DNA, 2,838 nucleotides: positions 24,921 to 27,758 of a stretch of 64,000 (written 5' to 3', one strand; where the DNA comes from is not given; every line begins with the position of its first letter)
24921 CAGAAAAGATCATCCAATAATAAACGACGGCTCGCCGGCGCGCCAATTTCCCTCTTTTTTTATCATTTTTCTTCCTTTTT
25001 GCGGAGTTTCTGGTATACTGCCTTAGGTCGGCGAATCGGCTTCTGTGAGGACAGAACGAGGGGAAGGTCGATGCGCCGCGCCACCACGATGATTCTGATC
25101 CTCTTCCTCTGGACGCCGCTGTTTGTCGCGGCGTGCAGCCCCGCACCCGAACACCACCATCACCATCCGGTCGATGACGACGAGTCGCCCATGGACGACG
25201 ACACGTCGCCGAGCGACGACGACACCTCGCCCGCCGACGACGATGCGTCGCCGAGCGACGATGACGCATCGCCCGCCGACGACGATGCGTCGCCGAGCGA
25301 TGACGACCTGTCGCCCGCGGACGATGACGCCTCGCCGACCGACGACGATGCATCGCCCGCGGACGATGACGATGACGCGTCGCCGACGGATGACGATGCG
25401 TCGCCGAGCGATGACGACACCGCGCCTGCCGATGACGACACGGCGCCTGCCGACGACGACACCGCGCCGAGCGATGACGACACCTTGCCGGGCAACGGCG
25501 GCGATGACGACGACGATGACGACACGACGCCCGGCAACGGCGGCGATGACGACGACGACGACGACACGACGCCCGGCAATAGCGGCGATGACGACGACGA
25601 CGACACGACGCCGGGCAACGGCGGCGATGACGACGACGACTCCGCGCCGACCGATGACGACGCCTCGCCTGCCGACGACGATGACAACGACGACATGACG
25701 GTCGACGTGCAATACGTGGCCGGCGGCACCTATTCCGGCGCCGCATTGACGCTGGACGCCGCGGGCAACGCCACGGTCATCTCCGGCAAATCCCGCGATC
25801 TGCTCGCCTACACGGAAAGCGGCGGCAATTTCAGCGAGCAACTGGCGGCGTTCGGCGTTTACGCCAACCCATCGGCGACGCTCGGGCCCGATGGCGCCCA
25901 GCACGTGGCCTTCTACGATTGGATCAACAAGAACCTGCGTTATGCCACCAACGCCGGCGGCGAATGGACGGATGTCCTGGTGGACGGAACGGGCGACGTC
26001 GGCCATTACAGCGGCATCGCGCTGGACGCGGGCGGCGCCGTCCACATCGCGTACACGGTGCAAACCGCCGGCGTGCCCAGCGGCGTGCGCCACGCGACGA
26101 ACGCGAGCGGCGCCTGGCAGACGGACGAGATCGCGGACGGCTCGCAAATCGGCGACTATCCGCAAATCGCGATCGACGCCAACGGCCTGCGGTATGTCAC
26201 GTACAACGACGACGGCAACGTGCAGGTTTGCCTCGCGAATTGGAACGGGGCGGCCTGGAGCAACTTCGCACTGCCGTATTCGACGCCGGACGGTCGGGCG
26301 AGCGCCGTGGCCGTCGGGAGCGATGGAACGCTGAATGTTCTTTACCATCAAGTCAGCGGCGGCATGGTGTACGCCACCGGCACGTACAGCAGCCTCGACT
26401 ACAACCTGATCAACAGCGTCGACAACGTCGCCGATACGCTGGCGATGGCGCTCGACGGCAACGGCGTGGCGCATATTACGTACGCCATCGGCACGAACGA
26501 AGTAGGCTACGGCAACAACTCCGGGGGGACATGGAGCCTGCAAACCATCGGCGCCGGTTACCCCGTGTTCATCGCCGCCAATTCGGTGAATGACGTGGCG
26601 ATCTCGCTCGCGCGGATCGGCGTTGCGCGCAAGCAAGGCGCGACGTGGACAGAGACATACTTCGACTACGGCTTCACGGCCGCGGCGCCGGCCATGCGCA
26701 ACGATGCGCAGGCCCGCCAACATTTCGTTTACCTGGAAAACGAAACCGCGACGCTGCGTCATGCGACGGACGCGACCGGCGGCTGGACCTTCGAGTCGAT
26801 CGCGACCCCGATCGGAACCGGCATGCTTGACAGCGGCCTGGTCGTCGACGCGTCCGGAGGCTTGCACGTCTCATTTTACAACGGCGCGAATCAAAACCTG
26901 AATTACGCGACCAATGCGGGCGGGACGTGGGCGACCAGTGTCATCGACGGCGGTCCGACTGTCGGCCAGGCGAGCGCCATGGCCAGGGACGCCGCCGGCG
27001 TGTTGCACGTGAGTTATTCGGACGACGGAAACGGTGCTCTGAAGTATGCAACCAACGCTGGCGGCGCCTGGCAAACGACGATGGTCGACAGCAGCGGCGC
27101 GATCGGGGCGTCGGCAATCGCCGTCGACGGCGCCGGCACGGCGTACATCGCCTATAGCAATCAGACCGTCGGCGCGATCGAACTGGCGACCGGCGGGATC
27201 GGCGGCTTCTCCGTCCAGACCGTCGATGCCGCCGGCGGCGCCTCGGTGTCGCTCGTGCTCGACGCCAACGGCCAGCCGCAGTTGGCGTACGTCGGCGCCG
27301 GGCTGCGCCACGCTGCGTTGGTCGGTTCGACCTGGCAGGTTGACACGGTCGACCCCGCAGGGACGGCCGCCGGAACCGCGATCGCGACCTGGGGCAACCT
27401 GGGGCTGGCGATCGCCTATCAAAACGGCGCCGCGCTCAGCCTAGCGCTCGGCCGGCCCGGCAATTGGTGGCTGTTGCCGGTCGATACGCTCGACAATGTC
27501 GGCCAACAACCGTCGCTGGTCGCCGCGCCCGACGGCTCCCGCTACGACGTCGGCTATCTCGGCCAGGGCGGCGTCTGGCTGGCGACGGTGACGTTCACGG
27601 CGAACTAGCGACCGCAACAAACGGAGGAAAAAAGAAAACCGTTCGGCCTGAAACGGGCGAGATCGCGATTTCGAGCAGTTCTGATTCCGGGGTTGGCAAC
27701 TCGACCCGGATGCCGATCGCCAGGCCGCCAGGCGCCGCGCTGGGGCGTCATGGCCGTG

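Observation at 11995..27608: Family of exported lipoproteins built as lipobox + long poly-Asp (DDDxSP / DDDND) linker + repeat domain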

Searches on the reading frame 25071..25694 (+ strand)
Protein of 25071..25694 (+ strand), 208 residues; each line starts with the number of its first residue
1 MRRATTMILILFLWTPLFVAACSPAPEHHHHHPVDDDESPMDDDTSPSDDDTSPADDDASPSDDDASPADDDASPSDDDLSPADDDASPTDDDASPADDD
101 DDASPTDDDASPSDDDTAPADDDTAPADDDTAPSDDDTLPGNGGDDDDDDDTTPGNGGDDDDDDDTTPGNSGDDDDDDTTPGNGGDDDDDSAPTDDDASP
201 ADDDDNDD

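Call 64: search_protein_representatives(protein=window:25071-25694:+)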
Query: 208 residues. Proteins with E-value up to 0.001 (for the whole library): 356; up to 1e-10: 40; up to 1e-30: 1. The best 150 are listed.
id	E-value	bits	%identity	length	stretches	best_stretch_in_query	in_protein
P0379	6.9e-41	156.6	53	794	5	32-140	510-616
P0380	1.8e-27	112.7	45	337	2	30-141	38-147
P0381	6.6e-25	104.3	49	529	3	33-144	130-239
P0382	3.4e-23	98.7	47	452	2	42-170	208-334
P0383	8.7e-22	94.1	39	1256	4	32-140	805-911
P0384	6.4e-21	91.3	60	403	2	36-141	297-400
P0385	1.1e-20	90.6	38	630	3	31-105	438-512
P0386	4.1e-20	88.7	27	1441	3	33-140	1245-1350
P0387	2.3e-18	82.9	44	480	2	47-135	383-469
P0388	2.9e-17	79.4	48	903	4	36-138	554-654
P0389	6.6e-17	78.2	27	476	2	40-189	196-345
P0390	1.9e-16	76.6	46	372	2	21-135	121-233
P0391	9.9e-16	74.3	34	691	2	33-157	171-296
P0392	1.1e-15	74.2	31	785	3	25-135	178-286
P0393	4.2e-15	72.3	34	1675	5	32-138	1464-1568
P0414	2.5e-11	59.9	63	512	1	33-145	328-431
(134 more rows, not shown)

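Call 83: search_protein_families(library=ncbifam, proteins=[P0414], max_evalue=0.1)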
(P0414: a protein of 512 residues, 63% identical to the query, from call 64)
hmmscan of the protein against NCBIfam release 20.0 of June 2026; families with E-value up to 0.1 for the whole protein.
P0414 (512 aa): 2 families
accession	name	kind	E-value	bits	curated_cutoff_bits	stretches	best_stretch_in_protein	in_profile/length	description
NF045523.1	MXAN_5453_fam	exception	0.00015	20.5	500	1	346-504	385-536/544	MXAN_5453 family MXYO-CTERM-anchored protein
TIGR03901.2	MYXO-CTERM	domain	0.0014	19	20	1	477-502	2-28/34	MYXO-CTERM sorting domain-containing protein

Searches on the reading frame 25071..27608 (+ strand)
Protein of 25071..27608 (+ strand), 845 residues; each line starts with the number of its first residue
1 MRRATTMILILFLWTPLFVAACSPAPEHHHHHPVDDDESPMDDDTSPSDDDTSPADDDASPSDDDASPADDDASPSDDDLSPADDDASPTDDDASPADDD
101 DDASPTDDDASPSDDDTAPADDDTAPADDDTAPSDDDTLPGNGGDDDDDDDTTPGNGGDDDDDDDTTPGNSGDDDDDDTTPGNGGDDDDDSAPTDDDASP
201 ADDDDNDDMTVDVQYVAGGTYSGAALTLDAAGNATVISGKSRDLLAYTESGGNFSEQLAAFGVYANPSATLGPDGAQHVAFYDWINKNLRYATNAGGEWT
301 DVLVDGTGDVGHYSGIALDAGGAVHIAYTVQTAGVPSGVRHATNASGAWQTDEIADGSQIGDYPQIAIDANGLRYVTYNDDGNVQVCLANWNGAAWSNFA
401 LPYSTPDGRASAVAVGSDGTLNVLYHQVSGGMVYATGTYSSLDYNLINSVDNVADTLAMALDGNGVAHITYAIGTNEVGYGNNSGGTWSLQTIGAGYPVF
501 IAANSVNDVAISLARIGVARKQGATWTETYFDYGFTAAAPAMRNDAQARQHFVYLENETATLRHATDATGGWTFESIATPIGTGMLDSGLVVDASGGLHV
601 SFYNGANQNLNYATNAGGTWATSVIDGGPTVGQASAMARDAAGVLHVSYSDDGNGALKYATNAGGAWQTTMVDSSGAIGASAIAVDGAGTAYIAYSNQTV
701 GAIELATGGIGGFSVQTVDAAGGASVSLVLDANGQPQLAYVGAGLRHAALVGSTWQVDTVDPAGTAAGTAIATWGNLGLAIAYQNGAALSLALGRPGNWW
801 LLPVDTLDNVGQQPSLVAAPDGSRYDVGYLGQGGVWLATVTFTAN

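Call 3: search_protein_families(library=pfam, proteins=[window:25071-27608:+], max_evalue=0.1)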
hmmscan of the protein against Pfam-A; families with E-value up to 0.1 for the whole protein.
window:25071-27608:+ (845 aa): 0 families

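Call 4: search_protein_families(library=ncbifam, proteins=[window:25071-27608:+], max_evalue=0.1)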
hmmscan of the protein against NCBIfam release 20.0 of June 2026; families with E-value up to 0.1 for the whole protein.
window:25071-27608:+ (845 aa): 1 family
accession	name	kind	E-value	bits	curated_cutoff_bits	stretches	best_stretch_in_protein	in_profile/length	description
TIGR00385.1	dsbE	subfamily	0.006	16.2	123.15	1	619-697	73-147/173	DsbE family thiol:disulfide interchange protein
